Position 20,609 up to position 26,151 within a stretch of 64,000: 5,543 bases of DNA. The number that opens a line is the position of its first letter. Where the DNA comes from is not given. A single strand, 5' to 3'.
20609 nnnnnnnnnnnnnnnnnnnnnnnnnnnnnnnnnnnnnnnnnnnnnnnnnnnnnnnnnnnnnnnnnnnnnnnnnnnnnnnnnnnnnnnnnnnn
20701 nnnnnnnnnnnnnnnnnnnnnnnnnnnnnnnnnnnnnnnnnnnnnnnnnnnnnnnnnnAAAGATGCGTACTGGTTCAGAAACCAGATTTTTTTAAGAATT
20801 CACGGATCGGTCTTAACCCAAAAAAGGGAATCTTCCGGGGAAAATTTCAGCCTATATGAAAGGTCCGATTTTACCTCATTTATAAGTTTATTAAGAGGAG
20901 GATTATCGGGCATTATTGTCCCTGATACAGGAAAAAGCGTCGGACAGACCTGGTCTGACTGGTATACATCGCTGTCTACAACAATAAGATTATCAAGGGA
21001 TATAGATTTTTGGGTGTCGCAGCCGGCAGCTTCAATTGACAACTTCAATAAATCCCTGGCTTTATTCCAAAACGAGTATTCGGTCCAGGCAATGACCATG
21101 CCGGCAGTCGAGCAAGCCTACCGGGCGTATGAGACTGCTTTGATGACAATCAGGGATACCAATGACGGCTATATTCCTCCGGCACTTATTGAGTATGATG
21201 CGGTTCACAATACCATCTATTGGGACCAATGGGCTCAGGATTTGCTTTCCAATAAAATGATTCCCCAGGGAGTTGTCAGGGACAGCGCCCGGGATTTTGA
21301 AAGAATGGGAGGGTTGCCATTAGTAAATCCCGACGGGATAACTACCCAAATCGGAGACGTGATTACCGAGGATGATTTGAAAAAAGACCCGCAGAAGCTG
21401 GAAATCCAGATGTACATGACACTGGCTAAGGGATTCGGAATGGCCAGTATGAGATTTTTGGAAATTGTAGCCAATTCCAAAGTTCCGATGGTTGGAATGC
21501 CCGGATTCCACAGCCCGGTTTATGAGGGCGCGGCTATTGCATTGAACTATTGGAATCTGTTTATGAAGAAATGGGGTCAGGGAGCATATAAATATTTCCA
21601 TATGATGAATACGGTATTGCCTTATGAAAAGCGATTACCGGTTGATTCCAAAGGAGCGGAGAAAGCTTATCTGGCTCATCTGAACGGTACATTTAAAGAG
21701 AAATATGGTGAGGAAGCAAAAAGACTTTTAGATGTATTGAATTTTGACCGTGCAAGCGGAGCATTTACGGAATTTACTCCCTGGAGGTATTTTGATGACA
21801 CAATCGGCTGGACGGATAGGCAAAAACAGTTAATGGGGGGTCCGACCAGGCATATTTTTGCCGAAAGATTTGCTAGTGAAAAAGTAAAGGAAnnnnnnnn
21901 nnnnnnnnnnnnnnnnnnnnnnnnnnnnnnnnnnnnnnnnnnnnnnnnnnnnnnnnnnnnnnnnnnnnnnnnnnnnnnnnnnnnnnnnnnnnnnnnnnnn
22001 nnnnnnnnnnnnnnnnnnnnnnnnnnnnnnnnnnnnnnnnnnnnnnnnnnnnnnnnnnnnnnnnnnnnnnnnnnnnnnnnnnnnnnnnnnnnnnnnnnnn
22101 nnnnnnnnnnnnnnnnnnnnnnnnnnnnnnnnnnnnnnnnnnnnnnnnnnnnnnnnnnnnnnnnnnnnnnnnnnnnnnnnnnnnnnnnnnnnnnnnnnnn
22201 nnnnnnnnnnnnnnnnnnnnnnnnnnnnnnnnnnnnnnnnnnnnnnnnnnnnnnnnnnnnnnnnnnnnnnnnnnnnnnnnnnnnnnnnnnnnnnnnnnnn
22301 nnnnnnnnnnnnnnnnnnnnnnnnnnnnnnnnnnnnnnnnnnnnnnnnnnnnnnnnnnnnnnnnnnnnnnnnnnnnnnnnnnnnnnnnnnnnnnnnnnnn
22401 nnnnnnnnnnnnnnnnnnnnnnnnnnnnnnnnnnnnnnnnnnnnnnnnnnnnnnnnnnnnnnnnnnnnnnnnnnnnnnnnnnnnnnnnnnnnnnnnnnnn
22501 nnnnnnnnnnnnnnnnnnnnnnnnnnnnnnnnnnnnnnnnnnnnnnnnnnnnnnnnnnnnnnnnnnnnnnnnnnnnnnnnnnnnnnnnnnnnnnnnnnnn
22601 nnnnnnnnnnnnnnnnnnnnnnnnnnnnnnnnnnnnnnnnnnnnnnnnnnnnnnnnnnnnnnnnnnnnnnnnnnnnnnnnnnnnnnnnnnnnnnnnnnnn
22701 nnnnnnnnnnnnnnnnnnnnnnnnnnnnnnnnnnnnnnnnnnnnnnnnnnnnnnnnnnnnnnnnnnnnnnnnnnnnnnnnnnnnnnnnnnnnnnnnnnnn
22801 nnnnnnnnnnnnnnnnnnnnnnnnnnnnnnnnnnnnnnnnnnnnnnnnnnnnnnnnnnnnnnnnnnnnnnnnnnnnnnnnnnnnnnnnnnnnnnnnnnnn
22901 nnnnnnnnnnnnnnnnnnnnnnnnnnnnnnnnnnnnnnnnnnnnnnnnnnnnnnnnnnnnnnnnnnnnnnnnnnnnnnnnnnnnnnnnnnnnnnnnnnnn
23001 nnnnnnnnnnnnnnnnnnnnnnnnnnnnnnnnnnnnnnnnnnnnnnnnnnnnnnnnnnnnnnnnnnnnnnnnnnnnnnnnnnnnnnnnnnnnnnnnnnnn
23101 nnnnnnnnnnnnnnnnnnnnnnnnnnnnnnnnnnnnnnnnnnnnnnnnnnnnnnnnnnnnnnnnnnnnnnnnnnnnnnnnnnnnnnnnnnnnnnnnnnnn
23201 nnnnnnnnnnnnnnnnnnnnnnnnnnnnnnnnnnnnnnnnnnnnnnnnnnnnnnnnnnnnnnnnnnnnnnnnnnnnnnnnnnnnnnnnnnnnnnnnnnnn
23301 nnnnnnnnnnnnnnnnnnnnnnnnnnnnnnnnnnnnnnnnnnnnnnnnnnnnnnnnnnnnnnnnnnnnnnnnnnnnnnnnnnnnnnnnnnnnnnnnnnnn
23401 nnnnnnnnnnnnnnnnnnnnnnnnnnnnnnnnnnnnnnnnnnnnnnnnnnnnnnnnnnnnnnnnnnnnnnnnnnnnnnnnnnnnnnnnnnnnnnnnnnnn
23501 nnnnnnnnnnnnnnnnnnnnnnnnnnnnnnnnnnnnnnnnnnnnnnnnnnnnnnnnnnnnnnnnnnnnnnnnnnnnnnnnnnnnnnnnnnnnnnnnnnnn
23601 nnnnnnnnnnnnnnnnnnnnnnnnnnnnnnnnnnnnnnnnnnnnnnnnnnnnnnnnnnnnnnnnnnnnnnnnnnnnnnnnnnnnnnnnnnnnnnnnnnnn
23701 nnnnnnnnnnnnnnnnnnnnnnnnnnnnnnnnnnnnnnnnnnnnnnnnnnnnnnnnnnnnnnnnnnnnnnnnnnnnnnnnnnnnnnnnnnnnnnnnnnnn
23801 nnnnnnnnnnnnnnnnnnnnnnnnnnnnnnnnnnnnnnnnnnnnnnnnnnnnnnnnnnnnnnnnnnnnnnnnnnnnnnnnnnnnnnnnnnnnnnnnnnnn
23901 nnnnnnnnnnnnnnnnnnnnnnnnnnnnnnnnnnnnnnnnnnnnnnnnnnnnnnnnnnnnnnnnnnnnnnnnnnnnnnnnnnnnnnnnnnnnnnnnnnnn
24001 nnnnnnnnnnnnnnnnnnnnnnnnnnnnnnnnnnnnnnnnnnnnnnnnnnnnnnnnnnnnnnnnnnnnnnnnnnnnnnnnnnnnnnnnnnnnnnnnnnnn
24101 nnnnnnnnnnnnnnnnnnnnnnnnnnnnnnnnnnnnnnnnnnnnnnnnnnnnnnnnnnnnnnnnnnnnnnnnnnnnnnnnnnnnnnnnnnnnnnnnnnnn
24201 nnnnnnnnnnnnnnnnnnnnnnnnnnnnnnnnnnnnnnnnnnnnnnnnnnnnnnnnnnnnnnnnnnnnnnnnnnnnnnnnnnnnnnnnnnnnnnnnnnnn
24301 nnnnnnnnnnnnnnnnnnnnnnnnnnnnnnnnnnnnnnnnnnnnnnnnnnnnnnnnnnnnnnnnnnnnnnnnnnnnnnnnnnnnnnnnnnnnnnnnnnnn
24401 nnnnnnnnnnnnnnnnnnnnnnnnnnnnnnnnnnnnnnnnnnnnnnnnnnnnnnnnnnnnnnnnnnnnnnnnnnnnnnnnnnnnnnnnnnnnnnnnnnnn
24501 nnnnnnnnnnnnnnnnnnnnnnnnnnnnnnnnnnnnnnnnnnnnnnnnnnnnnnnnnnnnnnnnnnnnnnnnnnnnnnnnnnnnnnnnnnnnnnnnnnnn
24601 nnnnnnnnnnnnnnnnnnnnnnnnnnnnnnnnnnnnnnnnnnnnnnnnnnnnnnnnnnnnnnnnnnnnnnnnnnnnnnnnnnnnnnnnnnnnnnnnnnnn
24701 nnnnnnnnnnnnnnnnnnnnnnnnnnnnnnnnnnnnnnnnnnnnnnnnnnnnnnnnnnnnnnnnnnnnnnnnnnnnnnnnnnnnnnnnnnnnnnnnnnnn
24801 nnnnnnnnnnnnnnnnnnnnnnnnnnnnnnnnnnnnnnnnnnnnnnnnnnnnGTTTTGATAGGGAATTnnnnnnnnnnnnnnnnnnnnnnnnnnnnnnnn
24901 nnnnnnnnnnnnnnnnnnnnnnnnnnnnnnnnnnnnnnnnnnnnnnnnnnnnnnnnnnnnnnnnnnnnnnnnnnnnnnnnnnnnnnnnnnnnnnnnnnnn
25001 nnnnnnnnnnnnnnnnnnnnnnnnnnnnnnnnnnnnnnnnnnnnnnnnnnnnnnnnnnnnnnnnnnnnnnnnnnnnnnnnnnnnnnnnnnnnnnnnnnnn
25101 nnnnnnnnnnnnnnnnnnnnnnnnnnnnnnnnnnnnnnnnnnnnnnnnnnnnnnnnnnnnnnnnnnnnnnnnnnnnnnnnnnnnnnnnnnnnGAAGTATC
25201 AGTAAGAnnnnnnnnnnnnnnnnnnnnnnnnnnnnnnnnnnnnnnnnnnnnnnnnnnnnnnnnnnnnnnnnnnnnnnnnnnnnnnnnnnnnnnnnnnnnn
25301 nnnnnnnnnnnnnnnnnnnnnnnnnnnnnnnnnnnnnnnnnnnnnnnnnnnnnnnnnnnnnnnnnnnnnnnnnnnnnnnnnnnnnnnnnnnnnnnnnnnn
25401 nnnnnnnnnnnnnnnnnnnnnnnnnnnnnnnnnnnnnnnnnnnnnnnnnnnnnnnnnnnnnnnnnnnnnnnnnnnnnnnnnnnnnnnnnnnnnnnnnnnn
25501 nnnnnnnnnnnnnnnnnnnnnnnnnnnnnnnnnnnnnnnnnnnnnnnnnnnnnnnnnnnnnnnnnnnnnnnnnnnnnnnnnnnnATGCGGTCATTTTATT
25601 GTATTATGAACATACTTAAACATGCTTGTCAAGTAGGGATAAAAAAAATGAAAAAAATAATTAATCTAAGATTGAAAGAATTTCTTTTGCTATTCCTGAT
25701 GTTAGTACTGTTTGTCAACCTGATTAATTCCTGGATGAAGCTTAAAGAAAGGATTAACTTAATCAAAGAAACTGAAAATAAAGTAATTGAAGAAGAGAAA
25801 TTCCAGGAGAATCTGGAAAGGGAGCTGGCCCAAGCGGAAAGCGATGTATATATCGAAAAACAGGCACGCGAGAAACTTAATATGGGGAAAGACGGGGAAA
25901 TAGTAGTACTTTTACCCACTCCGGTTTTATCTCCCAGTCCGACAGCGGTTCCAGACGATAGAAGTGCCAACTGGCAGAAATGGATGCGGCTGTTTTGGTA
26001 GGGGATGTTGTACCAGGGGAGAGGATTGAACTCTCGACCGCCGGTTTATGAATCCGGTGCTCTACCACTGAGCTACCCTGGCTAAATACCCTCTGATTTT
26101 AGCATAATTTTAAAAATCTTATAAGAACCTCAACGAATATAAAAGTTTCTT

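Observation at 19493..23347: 1284-aa orphan protein with a highly charged coiled-coil N-terminus and a single C-terminal membrane anchor, converging on the pilin operon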

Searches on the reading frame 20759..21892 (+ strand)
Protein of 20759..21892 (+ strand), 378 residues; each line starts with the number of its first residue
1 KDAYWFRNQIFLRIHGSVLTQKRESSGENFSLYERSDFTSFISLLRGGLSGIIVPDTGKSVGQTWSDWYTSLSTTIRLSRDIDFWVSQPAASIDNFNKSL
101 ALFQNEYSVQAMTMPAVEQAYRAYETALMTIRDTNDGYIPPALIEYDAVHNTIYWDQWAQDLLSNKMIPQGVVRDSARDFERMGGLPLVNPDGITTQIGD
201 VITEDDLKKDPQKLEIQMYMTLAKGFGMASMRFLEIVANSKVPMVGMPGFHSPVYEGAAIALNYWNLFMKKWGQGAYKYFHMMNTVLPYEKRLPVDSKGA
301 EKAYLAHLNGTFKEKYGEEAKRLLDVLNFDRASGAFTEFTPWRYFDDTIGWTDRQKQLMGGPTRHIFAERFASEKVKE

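Call 85: predict_structure(alignment_id=A6)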
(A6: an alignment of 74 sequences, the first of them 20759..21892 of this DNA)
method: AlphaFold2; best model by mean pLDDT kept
length: 378 residues; sequences in the alignment: 74
mean_pLDDT: 90.9   pTM: 0.87
mean pLDDT of the five models: 90.9, 88.2, 87.5, 87.2, 86.2
residues with pLDDT >= 90: 249; 70-90: 120; 50-70: 9; < 50: 0
segments of 3 or more residues with pLDDT < 50: none
pLDDT, mean of each block of 10 residues (from residue 1): 93 98 95 97 96 92 97 98 92 92 94 97 97 94 95 97 98 97 92 92 96 97 96 93 77 90 87 77 85 76 92 91 82 75 81 85 86 84
secondary structure, 60 per line:
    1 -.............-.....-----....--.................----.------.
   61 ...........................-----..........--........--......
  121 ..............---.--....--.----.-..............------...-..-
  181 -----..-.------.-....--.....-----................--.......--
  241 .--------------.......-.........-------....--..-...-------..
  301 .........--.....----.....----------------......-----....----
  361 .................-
elements in order: H2-14 H16-20 H26-29 H32-48 H61-87 H93-102 H105-112 H115-134 H141-144 H154-167 E174-176 E198-201 H204-208 H214-229 H232-238 H256-262 H264-272 H280-283 H299-309 H312-316 H342-347 H353-356 H361-377

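Call 89: fold_search(model_id=the predicted structure, library=pdb)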
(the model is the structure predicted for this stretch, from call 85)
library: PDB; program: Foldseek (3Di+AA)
matches with E <= 10: 104; with E <= 0.001: 0
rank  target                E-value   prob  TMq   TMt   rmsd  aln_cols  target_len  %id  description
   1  7kqs_A                7.6e-01  0.07  0.13  0.15  24.4       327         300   12  A 1.68-A resolution 3-fluoro-L-tyrosine bound crystal structure of heme-dependent tyrosine hydroxylase (released 2021-03-31)
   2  7np7_D1               1.0e+00  0.04  0.12  0.10  23.0       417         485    9  Structure of an intact ESX-5 inner membrane complex, Composite C1 model (released 2021-06-02)
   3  8wdf                  1.5e+00  0.06  0.13  0.17  22.5       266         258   13  Chemoreceptor PilJ from Pseudomonas aeruginosa PA14 (released 2024-07-24)
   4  2nrj                  2.1e+00  0.02  0.09  0.10  23.3       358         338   12  Crystal Structure of Hemolysin binding component from Bacillus cereus (released 2006-11-14)
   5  7nnp_A                2.4e+00  0.03  0.11  0.08  18.9       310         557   11  Rb-loaded cryo-EM structure of the E1-ATP KdpFABC complex. (released 2021-07-28)
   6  9q39                  2.4e+00  0.02  0.10  0.10  18.1       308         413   11  Structure of a sortase-linked cytochrome c peroxidase - cytochrome c fusion protein (released 2026-03-11)
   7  6s5t_A                2.5e+00  0.03  0.13  0.08  22.3       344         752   13  Legionella pneumophila SidJ-Human calmodulin complex (released 2019-07-24)
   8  7v2c_l                2.6e+00  0.03  0.14  0.10  33.3       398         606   12  Active state complex I from Q10 dataset (released 2022-03-02)
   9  7mix_A                2.6e+00  0.03  0.14  0.06  27.4       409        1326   10  Human N-type voltage-gated calcium channel Cav2.2 in the presence of ziconotide at 3.0 Angstrom resolution (released 2021-07-07)
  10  8qks_G                2.6e+00  0.02  0.10  0.12  21.0       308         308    6  Plasmodium falciparum reticulocyte-binding protein homologue 5 (PfRH5) bound to R5.034 (released 2024-07-31)
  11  9n1k_A                2.7e+00  0.03  0.13  0.06  30.5       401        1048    9  Cryo-EM structure of rabbit TRPM3 in apo activated state at 37 degrees Celsius (released 2025-12-17)
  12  3m31                  2.9e+00  0.08  0.17  0.18  12.5       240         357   10  Structure of the C150A/C295A mutant of S. cerevisiae Ero1p (released 2010-11-03)
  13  3csk                  2.9e+00  0.02  0.10  0.06  21.1       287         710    9  Structure of DPP III from Saccharomyces cerevisiae (released 2008-06-10)
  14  8sr8_A                2.9e+00  0.02  0.12  0.06  23.4       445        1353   10  Cryo-EM structure of TRPM2 chanzyme in the presence of EDTA (apo state) (released 2024-05-08)
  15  5vxj_E                3.2e+00  0.03  0.11  0.14  20.8       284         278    9  2.50 A resolution structure of IpaD from Shigella flexneri in complex with single-domain antibody JMK-E3 (released 2017-08-30)
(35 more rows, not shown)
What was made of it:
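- On Any structurally characterised fold: With the core domain: best E = 0.76, probability 0.07 (call 89).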

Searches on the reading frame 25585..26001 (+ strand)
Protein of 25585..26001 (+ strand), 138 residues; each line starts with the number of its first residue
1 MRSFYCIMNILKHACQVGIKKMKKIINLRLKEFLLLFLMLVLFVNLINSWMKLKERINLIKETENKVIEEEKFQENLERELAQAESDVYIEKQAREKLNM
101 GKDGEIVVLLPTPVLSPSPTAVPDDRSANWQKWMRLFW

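Call 22: search_protein_families(library=pfam, proteins=[window:25585-26001:+], max_evalue=5)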
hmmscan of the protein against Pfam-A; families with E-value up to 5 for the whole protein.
window:25585-26001:+ (138 aa): 4 families
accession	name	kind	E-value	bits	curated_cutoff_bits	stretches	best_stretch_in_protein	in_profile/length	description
PF04977.20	DivIC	-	2.5e-13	50.1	28.9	1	35-112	1-79/80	Septum formation initiator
PF13974.11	YebO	-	0.026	15.2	27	1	34-111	7-78/80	YebO-like protein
PF10011.15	DUF2254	-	0.083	12.1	28.8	1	34-94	133-193/368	Predicted membrane protein (DUF2254)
PF14002.11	YniB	-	0.096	13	27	1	31-92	75-136/166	YniB-like protein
